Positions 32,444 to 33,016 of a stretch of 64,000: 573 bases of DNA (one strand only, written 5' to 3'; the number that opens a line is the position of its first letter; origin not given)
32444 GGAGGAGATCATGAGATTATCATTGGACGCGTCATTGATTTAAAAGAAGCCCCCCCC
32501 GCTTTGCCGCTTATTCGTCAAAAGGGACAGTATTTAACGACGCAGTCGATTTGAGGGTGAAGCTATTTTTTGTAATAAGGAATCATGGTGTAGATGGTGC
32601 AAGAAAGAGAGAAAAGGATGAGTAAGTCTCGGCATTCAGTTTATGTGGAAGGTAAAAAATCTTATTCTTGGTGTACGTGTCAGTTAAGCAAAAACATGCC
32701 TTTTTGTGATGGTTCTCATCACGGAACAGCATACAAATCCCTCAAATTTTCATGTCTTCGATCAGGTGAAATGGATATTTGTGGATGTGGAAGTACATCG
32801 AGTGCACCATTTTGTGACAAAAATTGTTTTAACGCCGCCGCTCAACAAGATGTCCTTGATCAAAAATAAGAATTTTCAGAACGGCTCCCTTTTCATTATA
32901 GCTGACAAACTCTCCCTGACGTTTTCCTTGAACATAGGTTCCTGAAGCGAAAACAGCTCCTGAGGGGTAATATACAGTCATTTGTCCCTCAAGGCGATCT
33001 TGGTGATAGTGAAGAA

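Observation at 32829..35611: Stand-alone vgrG translationally coupled to a MORN/YwqK-repeat gene, with no other T6SS gene in the window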

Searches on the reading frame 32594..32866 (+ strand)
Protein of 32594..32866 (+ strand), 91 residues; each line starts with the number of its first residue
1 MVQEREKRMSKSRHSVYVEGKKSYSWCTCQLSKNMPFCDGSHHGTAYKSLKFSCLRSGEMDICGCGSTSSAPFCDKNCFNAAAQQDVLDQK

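Call 6: search_protein_families(library=pfam, proteins=[window:32594-32866:+], max_evalue=0.01)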
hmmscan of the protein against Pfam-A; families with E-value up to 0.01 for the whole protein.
window:32594-32866:+ (91 aa): 1 family
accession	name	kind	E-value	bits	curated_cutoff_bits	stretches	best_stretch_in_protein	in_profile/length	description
PF09360.15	zf-CDGSH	-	2.9e-13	50.3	29.5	1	17-43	22-48/48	Iron-binding zinc finger CDGSH type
